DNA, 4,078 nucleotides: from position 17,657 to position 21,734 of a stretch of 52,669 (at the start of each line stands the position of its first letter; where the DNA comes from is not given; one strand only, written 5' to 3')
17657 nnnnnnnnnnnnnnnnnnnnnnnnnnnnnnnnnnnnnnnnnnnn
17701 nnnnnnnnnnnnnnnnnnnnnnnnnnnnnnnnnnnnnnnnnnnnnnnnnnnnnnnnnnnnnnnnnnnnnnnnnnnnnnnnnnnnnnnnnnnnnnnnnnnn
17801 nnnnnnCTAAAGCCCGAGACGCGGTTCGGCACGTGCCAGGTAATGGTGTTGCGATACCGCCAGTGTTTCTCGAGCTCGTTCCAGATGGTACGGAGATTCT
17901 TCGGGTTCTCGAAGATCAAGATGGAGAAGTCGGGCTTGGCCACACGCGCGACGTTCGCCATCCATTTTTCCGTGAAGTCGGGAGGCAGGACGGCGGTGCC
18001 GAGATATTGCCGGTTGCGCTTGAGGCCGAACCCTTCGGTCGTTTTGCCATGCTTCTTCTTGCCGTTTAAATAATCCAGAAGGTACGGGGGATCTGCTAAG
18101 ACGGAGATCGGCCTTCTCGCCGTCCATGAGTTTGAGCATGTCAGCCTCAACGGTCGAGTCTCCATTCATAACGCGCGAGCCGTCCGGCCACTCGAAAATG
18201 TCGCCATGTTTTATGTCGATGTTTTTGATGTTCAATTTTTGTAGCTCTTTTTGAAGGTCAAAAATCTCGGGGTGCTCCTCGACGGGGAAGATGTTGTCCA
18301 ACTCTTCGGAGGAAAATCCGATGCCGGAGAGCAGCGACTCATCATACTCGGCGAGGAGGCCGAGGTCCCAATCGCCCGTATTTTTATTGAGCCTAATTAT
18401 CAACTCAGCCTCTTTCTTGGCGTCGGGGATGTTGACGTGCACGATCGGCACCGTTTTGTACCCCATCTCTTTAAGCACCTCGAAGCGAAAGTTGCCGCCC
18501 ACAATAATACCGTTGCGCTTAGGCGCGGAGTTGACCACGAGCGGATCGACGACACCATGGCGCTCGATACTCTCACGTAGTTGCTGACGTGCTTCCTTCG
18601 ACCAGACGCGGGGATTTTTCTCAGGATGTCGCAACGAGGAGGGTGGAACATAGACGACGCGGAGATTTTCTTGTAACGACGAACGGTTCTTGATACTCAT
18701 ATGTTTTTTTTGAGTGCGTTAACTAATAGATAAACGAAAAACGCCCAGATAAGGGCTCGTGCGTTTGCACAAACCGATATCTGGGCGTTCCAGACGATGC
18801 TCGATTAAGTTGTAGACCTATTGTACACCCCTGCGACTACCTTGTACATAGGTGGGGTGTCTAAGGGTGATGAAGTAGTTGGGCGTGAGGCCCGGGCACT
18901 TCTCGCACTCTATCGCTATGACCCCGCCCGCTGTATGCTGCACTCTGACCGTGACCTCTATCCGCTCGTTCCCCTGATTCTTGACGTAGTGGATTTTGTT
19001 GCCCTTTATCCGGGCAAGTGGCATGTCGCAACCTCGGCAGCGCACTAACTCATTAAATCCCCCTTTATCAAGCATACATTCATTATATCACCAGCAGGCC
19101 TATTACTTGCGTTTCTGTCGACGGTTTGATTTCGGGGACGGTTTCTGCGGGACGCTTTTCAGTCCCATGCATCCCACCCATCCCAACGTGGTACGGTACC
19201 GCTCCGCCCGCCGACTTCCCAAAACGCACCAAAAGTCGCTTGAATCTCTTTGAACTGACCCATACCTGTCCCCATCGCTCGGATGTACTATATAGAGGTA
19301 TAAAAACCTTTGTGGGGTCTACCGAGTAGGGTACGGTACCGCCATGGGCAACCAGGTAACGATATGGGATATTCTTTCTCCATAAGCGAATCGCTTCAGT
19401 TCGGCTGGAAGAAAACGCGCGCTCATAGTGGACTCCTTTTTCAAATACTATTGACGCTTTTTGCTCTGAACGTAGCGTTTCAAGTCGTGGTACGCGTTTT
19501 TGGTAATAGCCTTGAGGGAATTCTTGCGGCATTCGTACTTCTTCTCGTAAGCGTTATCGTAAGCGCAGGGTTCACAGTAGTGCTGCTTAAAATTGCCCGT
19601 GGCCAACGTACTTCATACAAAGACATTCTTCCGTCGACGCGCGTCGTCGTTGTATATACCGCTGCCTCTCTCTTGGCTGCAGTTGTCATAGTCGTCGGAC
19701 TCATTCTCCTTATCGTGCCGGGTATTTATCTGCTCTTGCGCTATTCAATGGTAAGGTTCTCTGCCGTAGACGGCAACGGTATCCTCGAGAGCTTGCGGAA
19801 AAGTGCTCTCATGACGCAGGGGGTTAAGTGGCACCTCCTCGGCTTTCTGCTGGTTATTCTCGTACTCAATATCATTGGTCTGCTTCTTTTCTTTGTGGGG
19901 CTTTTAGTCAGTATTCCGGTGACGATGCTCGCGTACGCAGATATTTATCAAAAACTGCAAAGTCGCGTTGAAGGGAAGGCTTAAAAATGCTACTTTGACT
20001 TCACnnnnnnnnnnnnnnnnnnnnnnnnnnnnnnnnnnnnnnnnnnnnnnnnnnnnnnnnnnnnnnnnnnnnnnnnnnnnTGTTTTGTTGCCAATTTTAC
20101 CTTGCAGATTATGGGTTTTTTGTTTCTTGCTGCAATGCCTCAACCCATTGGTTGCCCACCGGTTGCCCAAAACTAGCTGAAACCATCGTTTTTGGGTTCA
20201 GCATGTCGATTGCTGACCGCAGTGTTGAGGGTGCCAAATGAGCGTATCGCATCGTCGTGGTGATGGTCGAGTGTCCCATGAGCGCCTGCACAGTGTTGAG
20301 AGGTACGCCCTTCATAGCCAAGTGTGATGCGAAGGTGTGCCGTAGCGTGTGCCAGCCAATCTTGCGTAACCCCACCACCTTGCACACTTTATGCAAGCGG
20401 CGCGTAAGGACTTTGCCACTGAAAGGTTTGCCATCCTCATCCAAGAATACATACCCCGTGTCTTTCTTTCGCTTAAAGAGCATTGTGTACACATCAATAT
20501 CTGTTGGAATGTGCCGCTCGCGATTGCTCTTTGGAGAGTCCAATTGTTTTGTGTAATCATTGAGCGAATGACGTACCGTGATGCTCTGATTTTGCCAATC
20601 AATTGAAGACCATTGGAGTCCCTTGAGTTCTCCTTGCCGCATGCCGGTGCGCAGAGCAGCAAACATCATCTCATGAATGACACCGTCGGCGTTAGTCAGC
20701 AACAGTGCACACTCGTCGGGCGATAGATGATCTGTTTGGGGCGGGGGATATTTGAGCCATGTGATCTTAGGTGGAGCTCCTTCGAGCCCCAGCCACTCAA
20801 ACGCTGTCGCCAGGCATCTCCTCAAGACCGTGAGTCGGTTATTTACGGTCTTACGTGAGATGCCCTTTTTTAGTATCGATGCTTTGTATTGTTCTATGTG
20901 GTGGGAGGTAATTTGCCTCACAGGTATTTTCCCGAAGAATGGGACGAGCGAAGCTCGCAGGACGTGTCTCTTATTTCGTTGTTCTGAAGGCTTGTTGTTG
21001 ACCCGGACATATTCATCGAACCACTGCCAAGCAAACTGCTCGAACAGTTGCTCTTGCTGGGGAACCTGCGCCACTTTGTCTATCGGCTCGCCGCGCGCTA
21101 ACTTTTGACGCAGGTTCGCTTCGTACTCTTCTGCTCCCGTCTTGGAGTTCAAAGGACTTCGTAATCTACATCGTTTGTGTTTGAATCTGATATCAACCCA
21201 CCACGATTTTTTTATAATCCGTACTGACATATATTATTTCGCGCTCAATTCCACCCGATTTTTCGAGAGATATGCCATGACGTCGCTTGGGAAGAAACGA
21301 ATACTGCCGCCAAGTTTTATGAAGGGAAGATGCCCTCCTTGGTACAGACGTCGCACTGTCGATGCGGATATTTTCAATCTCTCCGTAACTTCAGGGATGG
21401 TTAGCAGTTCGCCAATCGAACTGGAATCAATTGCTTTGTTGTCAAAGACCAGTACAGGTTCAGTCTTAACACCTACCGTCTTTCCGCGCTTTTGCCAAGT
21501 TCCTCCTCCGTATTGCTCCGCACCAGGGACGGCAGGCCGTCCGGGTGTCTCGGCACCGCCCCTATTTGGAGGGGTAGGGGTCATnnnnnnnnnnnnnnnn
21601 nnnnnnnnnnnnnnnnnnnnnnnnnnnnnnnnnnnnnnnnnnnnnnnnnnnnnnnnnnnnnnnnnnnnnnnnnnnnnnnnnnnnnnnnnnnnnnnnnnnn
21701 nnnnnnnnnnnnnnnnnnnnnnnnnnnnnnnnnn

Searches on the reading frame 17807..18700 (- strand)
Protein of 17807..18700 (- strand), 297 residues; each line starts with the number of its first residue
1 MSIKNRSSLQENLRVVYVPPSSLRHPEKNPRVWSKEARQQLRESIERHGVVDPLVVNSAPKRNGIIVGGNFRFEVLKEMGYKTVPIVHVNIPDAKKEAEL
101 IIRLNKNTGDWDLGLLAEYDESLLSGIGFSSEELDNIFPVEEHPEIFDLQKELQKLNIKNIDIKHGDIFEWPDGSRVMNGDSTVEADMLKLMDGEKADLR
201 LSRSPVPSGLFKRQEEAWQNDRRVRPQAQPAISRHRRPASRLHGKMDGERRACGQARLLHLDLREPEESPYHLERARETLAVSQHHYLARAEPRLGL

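Call 22: search_protein_families(library=pfam, proteins=[window:17807-18700:-], max_evalue=0.001)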
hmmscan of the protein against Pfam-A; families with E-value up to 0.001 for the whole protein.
window:17807-18700:- (297 aa): 1 family
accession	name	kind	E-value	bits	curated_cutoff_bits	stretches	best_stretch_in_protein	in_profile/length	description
PF02195.25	ParB_N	-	6.9e-11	42.5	26.3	1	18-98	6-87/95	ParB N-terminal domain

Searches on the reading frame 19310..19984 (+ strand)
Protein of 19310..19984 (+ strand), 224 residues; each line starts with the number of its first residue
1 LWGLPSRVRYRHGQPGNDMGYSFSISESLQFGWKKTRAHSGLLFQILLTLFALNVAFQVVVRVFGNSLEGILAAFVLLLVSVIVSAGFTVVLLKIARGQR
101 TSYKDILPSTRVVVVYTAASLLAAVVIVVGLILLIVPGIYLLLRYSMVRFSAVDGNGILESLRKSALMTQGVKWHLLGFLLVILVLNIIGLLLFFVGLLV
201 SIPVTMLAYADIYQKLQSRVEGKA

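Call 22: search_protein_families(library=pfam, proteins=[window:19310-19984:+], max_evalue=0.001)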
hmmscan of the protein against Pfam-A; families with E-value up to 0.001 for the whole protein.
window:19310-19984:+ (224 aa): 1 family
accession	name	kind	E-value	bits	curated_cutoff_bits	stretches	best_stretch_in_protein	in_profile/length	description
PF06161.16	DUF975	-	1.4e-05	25.5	34.8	1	123-219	144-242/243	Protein of unknown function (DUF975)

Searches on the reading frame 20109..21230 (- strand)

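Call 22: search_protein_families(library=pfam, proteins=[window:20109-21230:-], max_evalue=0.001)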
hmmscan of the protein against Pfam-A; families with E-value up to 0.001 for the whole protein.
window:20109-21230:- (373 aa): 5 families
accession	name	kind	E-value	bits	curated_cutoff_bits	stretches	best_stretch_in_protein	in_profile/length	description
PF00589.27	Phage_integrase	-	1.7e-29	103.2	27.1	1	179-334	13-170/172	Phage integrase family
PF14659.12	Phage_int_SAM_3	-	9.4e-08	32.6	22.6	1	63-115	2-53/58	Phage integrase, N-terminal SAM-like domain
PF12834.13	Phage_int_SAM_2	-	0.00018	22.4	22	1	104-143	46-85/91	Phage integrase, N-terminal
PF13102.12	Phage_int_SAM_5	-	0.0002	22.1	22.3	1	69-145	4-84/98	Phage integrase SAM-like domain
PF22022.2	Phage_int_M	-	0.00094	19.8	27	0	63-123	1-60/96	Phage integrase central domain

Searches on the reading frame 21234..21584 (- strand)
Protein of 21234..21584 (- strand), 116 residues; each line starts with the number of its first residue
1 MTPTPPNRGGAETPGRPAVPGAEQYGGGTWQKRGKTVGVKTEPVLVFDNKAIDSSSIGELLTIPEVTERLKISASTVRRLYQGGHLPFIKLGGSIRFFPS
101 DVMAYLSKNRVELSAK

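Call 22: search_protein_families(library=pfam, proteins=[window:21234-21584:-], max_evalue=0.001)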
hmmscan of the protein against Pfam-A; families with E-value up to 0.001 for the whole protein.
window:21234-21584:- (116 aa): 1 family
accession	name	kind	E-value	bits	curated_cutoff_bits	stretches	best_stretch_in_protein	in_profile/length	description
PF12728.13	HTH_17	-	4.7e-13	49.6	27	1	60-110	1-51/51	Helix-turn-helix domain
